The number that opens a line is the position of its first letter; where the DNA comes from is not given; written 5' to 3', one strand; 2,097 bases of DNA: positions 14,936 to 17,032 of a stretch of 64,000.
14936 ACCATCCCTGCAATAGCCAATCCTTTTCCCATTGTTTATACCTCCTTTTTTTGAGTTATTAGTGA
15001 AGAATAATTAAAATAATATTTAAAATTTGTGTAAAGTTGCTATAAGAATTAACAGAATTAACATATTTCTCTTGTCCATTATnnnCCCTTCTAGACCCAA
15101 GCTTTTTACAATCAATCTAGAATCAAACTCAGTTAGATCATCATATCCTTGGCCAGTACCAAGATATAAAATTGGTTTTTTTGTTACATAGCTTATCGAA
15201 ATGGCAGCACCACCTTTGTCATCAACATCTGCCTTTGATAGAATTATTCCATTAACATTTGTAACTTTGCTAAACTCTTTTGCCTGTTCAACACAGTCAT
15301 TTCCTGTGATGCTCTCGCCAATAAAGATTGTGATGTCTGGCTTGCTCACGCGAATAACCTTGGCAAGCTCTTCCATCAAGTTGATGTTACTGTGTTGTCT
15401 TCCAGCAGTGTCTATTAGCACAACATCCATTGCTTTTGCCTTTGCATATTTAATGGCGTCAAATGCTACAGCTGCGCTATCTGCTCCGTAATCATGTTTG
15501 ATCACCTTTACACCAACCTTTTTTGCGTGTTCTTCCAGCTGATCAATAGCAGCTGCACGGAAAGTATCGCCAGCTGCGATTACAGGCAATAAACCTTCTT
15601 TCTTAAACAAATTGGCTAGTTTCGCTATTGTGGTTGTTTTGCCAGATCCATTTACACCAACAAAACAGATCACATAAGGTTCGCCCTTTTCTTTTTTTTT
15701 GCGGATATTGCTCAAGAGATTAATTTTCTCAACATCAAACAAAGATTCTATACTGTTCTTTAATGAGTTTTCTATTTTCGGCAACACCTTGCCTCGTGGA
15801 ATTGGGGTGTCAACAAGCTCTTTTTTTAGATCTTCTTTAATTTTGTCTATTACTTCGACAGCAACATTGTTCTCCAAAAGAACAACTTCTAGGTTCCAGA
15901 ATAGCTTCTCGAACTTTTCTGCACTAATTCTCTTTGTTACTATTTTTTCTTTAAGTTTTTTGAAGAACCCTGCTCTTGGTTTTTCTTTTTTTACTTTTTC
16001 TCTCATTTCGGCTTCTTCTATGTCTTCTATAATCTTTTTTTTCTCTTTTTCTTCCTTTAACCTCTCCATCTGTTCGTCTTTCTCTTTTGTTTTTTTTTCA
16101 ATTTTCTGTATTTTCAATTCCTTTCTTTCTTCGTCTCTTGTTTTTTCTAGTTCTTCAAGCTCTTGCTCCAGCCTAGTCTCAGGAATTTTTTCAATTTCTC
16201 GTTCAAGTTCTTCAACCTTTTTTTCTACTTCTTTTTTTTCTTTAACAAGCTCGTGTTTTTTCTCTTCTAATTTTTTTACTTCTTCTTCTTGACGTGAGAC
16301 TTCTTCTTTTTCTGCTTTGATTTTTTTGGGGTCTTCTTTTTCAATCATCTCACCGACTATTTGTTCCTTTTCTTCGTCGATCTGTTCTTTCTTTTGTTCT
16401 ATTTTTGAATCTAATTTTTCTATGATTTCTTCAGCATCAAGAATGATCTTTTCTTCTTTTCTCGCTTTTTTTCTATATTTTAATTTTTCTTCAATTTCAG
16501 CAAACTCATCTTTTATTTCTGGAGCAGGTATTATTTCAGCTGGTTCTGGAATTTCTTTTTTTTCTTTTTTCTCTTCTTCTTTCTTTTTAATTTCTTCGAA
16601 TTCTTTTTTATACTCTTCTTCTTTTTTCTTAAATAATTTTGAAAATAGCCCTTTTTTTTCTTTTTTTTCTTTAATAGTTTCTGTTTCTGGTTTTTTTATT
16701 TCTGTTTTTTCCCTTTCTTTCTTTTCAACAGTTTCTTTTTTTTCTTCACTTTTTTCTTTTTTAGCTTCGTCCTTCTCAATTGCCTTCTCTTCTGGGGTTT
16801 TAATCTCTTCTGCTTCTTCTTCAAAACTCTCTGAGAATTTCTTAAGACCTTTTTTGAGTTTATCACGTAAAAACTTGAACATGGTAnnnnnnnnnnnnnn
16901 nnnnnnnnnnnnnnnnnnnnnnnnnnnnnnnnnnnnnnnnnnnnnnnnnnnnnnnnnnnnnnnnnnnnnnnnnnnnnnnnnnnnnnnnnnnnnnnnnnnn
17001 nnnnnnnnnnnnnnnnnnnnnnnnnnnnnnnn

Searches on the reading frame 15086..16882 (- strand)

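Call 11: search_protein_families(library=pfam, proteins=[window:15086-16882:-], max_evalue=0.001)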
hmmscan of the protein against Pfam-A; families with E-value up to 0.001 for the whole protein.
window:15086-16882:- (599 aa): 4 families
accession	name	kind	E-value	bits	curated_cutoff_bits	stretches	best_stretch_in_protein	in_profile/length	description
PF00448.28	SRP54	-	8.6e-71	238.1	22.7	1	403-595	2-194/196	SRP54-type protein, GTPase domain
PF13604.12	AAA_30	-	1.5e-05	25.3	27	1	404-510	20-112/191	AAA domain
PF13401.12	AAA_22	-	0.00036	21.3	27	0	402-511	5-109/130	AAA domain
PF13245.12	AAA_19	-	0.00058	20.5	25.1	0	404-520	13-122/134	AAA domain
